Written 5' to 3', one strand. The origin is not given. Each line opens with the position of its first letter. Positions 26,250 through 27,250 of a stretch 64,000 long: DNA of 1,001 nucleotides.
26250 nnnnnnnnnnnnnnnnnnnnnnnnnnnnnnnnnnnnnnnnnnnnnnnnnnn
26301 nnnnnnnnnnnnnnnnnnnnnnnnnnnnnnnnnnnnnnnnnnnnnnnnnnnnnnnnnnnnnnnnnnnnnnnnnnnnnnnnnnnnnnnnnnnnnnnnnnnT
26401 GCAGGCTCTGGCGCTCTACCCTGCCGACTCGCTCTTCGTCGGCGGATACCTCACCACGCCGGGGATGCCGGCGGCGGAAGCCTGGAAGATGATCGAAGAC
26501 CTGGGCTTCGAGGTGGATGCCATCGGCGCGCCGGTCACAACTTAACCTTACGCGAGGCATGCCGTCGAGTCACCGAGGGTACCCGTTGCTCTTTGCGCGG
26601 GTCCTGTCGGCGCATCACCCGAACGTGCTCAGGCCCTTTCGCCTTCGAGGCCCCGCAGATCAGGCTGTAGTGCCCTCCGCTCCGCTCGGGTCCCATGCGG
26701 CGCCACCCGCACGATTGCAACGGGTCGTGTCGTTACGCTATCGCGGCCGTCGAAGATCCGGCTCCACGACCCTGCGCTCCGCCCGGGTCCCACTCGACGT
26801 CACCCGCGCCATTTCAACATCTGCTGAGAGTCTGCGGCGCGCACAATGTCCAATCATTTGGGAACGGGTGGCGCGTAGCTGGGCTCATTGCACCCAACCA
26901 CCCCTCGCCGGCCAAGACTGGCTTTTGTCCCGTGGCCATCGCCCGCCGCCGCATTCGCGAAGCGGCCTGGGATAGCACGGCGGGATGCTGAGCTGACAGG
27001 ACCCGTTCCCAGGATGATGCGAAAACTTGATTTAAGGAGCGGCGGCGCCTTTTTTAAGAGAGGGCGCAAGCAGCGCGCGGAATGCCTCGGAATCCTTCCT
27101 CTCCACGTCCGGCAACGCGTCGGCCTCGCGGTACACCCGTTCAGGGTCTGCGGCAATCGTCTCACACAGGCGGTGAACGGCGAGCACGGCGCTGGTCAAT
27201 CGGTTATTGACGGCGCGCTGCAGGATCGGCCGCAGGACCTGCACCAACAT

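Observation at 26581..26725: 145-nt long-hairpin repeat family whose copies differ by compensatory base-pair changes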

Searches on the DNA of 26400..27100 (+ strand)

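Call 9: search_rna_families(source=window, start=26400, end=27100, threshold=evalue, max_evalue=10)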
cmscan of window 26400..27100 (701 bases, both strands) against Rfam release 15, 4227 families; matches with E-value up to 10: 3.
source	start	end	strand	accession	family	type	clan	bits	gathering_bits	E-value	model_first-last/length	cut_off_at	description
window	26912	27003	+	RF00646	mir-204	Gene; miRNA;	-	13.4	48.4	3.4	1-89/89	no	mir-204 microRNA precursor family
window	27019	27073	-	RF02132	HOXB13-AS1_1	Gene; lncRNA;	-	12.9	60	3.5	83-136/136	no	HOXB13 antisense RNA 1 conserved region 1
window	26423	26443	-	RF01131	sR47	Gene; snRNA; snoRNA; CD-box;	CL00132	12.4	40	3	1-55/55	no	Small nucleolar RNA sR47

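Call 31: build_rna_model(alignment_id=A5, structure=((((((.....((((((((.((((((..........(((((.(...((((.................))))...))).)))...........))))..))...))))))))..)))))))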
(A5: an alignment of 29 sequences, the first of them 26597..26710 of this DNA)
Model R1 built from alignment A5 (29 sequences, 119 columns); structure: as given.
model positions 114; base pairs 30; branch points 0; effective number of sequences 1.48; information 0.59 bits per position. Calibrated on 0.2 Mb of random sequence (short: E-values are rough).
structure used (alignment columns):
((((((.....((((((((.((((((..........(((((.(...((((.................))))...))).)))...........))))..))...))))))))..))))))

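Call 32: search_with_rna_model(model_id=R1, sources=[window, L001, L002, L003, L004, L005, L006, L007, L008, L009, L010, L011, L012, L013, L014, L015, L016, L017, L018, L019, L020, L021, L022, L023, L024, L025, L026, L027], max_evalue=1, make_alignment=true)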
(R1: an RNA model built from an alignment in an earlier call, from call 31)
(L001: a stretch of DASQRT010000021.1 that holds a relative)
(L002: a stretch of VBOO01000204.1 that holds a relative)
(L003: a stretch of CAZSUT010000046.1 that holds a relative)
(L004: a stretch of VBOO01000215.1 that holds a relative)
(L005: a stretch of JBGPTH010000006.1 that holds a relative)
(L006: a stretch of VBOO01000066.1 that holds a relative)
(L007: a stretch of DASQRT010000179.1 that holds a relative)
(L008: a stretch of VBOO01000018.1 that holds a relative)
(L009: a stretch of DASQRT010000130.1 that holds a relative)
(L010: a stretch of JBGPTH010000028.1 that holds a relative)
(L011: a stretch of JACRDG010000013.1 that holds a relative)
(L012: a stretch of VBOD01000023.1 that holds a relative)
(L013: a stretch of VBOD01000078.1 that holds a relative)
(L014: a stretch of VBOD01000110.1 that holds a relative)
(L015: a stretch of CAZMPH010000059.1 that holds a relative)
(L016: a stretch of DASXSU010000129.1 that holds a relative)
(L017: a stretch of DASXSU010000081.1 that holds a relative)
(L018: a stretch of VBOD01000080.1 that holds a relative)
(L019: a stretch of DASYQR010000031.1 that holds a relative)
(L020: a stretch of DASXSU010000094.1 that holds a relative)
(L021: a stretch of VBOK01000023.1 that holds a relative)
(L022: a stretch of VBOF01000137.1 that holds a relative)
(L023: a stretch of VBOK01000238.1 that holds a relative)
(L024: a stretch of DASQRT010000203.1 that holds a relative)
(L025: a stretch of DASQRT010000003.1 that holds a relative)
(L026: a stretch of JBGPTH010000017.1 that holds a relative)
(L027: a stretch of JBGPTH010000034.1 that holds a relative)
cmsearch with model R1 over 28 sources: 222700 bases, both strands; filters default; matches with E-value up to 1: 49.
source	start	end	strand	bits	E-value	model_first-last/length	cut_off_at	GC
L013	4678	4791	+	133.4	1.5e-21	1-114/114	no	0.71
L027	2852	2966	-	133.1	1.7e-21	1-114/114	no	0.7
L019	513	626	-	133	1.8e-21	1-114/114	no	0.72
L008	649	762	-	131.8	2.9e-21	1-114/114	no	0.72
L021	40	153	-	130.1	5.9e-21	1-114/114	no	0.69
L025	978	1091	-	130.1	6e-21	1-114/114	no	0.72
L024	551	664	-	129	9.4e-21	1-114/114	no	0.71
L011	817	930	+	128.1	1.4e-20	1-114/114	no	0.75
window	61773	61886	-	127.5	1.8e-20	1-114/114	no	0.72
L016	2145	2258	-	127.3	1.9e-20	1-114/114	no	0.75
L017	1317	1430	-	126.8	2.4e-20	1-114/114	no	0.73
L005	3692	3806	+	126.7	2.5e-20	1-114/114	no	0.7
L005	1300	1413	+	124.1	7.4e-20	1-114/114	no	0.75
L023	175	288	+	122.6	1.4e-19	1-114/114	no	0.76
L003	6618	6733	-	122.6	1.4e-19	1-114/114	no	0.72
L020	2271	2384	-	120.6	3.2e-19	1-114/114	no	0.75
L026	7054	7167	-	116.6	1.7e-18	1-114/114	no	0.76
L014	4027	4141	-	108.9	4.3e-17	1-114/114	no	0.71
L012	2257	2372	+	108.4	5.2e-17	1-114/114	no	0.76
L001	2560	2671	-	107.6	7.4e-17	1-114/114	no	0.71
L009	278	389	-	105.9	1.5e-16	1-114/114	no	0.73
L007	4044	4156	-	100.2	1.6e-15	1-114/114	no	0.77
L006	981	1093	+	95.6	1.1e-14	1-114/114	no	0.75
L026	4116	4227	-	93.1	3.1e-14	1-114/114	no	0.77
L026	3020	3131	-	90.6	9e-14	1-114/114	no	0.74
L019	1560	1670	-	90.5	9.4e-14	1-114/114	no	0.72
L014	3900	3997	+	81.6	3.8e-12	1-114/114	no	0.72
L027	176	288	+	80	7.5e-12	1-114/114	no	0.76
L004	1893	2036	-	77.3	2.4e-11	1-114/114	no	0.7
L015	3759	3853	+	75.4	5.1e-11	1-114/114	no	0.75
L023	1064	1175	+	64.8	4.4e-09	1-114/114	no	0.67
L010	6354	6451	-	63.7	7e-09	6-109/114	no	0.71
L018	1814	1908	+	63.2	8.4e-09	1-114/114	no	0.71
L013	795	889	+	60.4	2.8e-08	1-114/114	no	0.79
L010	6452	6543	-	56.9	1.2e-07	1-114/114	no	0.8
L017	4030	4106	-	41.6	7.2e-05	1-114/114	no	0.73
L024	427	526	+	40.2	0.00013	1-114/114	no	0.76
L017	6854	6947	-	39.7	0.00016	1-114/114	no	0.71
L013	2221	2314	-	38.4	0.00028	1-114/114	no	0.73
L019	406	484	+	31.2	0.0057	1-114/114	no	0.76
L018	1933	2011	-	30.7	0.007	1-114/114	no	0.75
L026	2953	3009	-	29.2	0.013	34-89/114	no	0.72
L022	248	445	+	28.5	0.017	1-114/114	no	0.7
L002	2896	3000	+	28.1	0.02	1-114/114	no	0.66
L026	4041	4107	-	24.2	0.1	21-98/114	no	0.72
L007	184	209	-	21.6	0.31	1-114/114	no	0.77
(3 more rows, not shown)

Alignment A6: 49 matches aligned to the model, 256 columns, each read 5' to 3' on its own strand. Consensus structure (alignment columns), stored with it:
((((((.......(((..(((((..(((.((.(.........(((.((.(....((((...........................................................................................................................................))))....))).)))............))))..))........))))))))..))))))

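Call 53: search_with_rna_model(model_id=R1, source=window, filters=off, max_evalue=5)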
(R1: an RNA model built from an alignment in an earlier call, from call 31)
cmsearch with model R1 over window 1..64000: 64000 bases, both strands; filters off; matches with E-value up to 5: 10.
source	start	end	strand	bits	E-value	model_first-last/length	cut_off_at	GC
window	61773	61886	-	127.5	5.2e-21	1-114/114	no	0.72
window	26597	26710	+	120.9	8.2e-20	1-114/114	no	0.72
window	29855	29968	-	93.2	8.7e-15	1-114/114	no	0.75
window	26720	26807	+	25.9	0.015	1-114/114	no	0.7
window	37251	37289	-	13.8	2.3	1-114/114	no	0.77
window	61681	61763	-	13.2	3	1-114/114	no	0.7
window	53582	53671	+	13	3.3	1-114/114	no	0.64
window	17826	17890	-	12.6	3.8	1-114/114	no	0.68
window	41564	41655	+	12.6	3.9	1-114/114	no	0.68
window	36689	36788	+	12.4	4.1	1-114/114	no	0.63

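Call 55: search_with_rna_model(model_id=R1, sources=[window, L001, L003, L005, L006, L007, L008, L011, L013, L014, L016, L017, L019, L020, L023, L024, L025, L026, L027, L028, L029, L030, L031, L032, L033, L034, L035, L036, L037, L038, L039, L040, L041, L042, L043, L044, L045, L046, L047, L048, L049, L050, L051, L052, L053, L054, L055, L056, L057, L058, L059, L060, L061, L062, L063, L064, L065, L066, L067, L068, L069, L070, L071, L072, L073, L074, L075, L076, L077, L078, L079, L080, L081, L082, L083, L084, L085, L086, L087, L088, L089, L090, L091, L092, L093, L094, L095, L096, L097, L098, L099, L100, L101, L102, L103, L104, L105, L106], max_evalue=1e-10, make_alignment=true)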
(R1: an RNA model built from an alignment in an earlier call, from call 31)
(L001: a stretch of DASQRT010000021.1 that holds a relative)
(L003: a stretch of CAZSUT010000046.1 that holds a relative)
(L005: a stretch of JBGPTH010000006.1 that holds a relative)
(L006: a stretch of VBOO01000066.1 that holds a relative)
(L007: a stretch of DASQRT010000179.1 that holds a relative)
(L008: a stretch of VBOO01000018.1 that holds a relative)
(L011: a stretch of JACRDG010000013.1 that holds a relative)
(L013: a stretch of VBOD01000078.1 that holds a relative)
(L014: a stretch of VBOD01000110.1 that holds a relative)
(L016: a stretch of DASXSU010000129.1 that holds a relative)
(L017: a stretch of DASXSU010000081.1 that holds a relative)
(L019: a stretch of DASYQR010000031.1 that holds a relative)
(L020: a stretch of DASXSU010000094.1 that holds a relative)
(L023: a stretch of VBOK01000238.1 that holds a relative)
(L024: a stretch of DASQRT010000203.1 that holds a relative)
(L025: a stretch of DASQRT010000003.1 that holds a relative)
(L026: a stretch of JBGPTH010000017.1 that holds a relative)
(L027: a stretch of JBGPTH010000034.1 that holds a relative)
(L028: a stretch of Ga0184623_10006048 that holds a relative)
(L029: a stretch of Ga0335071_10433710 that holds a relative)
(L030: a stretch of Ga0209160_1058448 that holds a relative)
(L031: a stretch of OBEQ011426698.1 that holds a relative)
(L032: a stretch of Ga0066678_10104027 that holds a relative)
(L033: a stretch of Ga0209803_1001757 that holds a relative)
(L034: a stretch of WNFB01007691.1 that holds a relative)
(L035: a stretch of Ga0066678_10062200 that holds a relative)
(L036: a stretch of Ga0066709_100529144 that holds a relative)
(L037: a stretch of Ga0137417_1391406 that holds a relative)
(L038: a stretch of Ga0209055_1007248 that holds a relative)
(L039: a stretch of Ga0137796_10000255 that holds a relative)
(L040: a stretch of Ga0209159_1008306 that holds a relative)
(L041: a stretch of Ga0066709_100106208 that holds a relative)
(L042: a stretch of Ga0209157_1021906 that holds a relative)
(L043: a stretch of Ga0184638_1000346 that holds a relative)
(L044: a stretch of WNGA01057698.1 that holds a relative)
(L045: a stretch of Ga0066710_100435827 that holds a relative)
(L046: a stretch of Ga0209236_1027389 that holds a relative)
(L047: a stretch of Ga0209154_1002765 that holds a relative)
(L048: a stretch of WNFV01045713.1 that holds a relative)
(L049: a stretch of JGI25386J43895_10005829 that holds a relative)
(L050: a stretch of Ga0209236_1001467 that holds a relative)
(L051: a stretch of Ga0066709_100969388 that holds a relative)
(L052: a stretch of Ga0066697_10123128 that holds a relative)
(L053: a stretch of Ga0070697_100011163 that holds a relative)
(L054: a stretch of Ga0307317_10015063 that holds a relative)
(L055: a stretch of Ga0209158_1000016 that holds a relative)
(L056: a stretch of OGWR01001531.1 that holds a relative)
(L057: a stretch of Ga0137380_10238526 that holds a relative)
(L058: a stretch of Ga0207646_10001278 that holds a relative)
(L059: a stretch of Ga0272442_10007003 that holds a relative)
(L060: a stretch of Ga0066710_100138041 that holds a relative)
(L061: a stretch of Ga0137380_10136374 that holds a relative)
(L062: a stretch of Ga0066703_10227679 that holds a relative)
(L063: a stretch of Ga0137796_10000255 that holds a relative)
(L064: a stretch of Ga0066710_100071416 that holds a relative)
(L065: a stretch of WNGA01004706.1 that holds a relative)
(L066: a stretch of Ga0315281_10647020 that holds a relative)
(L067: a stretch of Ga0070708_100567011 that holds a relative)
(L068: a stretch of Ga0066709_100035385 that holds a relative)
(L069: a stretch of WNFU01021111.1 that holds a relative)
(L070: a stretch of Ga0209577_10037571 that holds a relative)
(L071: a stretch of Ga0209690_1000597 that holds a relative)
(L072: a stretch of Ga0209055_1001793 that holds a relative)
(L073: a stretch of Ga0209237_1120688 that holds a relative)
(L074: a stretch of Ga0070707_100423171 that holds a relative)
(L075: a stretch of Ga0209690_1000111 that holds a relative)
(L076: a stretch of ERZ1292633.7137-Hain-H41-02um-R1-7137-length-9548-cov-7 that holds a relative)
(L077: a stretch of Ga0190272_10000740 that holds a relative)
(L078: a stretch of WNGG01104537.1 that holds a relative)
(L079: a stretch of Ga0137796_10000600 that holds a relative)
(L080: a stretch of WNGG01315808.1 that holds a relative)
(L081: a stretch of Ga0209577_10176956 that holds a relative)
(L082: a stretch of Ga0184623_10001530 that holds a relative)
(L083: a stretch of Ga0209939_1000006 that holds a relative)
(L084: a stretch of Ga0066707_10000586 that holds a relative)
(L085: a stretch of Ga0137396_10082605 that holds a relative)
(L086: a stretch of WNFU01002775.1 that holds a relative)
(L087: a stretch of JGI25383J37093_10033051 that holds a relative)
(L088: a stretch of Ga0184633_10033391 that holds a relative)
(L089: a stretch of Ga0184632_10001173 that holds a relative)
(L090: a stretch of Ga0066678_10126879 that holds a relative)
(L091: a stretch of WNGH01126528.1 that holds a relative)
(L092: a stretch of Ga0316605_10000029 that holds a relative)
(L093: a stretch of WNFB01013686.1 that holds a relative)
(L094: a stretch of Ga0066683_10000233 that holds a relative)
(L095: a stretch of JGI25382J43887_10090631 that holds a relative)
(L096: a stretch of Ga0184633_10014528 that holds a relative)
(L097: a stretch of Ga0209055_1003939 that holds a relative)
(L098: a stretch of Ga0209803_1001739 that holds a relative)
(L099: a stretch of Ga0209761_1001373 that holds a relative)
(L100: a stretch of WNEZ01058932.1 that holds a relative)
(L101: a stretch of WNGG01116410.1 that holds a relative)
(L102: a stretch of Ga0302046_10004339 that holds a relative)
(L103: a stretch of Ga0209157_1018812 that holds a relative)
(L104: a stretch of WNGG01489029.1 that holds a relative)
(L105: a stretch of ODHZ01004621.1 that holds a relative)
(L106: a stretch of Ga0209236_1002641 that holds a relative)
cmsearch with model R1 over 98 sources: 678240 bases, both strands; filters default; matches with E-value up to 1e-10: 80.
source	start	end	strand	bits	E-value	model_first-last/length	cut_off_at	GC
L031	4407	4520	+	140.2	2.6e-22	1-114/114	no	0.7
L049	2954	3067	-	140.1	2.7e-22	1-114/114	no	0.71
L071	13815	13928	-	140.1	2.7e-22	1-114/114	no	0.71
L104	743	856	+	136.4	1.3e-21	1-114/114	no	0.72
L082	3752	3865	-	136.1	1.5e-21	1-114/114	no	0.69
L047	7262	7375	-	135.4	2e-21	1-114/114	no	0.71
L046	1355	1468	+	133.6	4.1e-21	1-114/114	no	0.73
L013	4678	4791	+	133.4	4.6e-21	1-114/114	no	0.71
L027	2852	2966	-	133.1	5.3e-21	1-114/114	no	0.7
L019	513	626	-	133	5.4e-21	1-114/114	no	0.72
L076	8199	8312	+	132.3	7.1e-21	1-114/114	no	0.73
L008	649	762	-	131.8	8.8e-21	1-114/114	no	0.72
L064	2668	2781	-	131.8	8.8e-21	1-114/114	no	0.72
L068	2349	2462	+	131.8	8.8e-21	1-114/114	no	0.72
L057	1344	1457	-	130.9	1.3e-20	1-114/114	no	0.71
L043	6256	6369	-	130.6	1.4e-20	1-114/114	no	0.71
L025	978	1091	-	130.1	1.8e-20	1-114/114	no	0.72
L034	1471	1584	+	129.8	2.1e-20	1-114/114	no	0.74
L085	2039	2152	-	129.7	2.2e-20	1-114/114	no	0.71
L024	551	664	-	129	2.9e-20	1-114/114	no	0.71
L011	817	930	+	128.1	4.2e-20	1-114/114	no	0.75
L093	6085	6198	+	127.9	4.6e-20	1-114/114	no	0.72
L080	665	778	-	127.7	5e-20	1-114/114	no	0.74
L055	8498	8611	+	127.4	5.7e-20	1-114/114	no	0.74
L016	2145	2258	-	127.3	5.9e-20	1-114/114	no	0.75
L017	1317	1430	-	126.8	7.3e-20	1-114/114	no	0.73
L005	3692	3806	+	126.7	7.6e-20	1-114/114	no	0.7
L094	6421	6534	+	126.6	7.7e-20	1-114/114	no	0.71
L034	8485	8598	+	125.7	1.2e-19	1-114/114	no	0.75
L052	1406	1520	+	124.8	1.7e-19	1-114/114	no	0.73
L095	1282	1396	-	124.8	1.7e-19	1-114/114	no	0.73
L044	3603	3715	+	124.3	2.1e-19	1-114/114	no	0.72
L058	2902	3015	+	124.2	2.1e-19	1-114/114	no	0.7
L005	1300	1413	+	124.1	2.3e-19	1-114/114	no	0.75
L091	310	423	+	123.3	3.1e-19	1-114/114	no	0.7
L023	175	288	+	122.6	4.1e-19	1-114/114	no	0.76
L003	6618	6733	-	122.6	4.2e-19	1-114/114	no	0.72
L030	670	783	-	121.9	5.7e-19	1-114/114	no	0.72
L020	2271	2384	-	120.6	9.9e-19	1-114/114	no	0.75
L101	1187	1302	+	119.9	1.3e-18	1-114/114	no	0.75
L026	7054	7167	-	116.6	5.1e-18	1-114/114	no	0.76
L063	815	928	+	111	5.4e-17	1-114/114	no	0.73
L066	326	438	+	109.5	1e-16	1-114/114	no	0.69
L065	2348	2462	+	108.9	1.3e-16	1-114/114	no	0.71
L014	4027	4141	-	108.9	1.3e-16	1-114/114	no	0.71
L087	1484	1599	-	108.4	1.6e-16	1-114/114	no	0.76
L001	2560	2671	-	107.6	2.3e-16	1-114/114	no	0.71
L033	1160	1271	-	103.2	1.4e-15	1-114/114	no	0.73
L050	3309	3420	-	103.2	1.4e-15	1-114/114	no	0.73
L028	3937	4052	+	103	1.5e-15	1-114/114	no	0.74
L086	13312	13424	-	101.4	3e-15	1-114/114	no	0.78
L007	4044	4156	-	100.2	4.9e-15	1-114/114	no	0.77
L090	106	219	+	99.8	5.8e-15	1-114/114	no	0.71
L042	425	536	-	99.8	5.8e-15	1-114/114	no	0.73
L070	2379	2490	+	98.5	1e-14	1-114/114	no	0.73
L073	839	956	-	96.4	2.4e-14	1-114/114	no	0.75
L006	981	1093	+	95.6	3.4e-14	1-114/114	no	0.75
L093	3917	4034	+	95.1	4.2e-14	1-114/114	no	0.75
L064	1137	1248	+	94.7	5e-14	1-114/114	no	0.74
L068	3882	3993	-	94.7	5e-14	1-114/114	no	0.74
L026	4116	4227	-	93.1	9.6e-14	1-114/114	no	0.77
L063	1864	1974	-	92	1.5e-13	1-114/114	no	0.75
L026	3020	3131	-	90.6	2.7e-13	1-114/114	no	0.74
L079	934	1045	-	90.5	2.8e-13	1-114/114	no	0.71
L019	1560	1670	-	90.5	2.9e-13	1-114/114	no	0.72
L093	5081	5191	-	90.3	3.1e-13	1-114/114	no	0.75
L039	8773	8883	+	88.1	7.6e-13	1-114/114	no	0.74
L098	10707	10819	+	85.5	2.4e-12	1-114/114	no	0.74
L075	2979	3076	+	81.8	1.1e-11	1-114/114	no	0.72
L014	3900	3997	+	81.6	1.2e-11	1-114/114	no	0.72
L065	2492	2589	-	81.6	1.2e-11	1-114/114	no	0.72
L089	1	87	-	81.5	1.2e-11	1-87/114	3'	0.69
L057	338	449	+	81.3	1.3e-11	1-114/114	no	0.73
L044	7258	7368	+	81.2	1.4e-11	1-114/114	no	0.74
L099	631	728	-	80.6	1.8e-11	1-114/114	no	0.73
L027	176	288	+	80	2.3e-11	1-114/114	no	0.76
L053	6730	6826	+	78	5.2e-11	1-114/114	no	0.71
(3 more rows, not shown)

Alignment A10: 80 matches aligned to the model, 146 columns, each read 5' to 3' on its own strand. Consensus structure (alignment columns), stored with it:
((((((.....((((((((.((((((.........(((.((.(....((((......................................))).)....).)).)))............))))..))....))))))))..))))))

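Call 67: search_dna_similar(query=window:26551-26807:+, collection=plasmids, mode=distant, max_rows=10)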
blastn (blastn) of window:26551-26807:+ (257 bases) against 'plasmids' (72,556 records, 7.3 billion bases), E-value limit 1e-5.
No match.
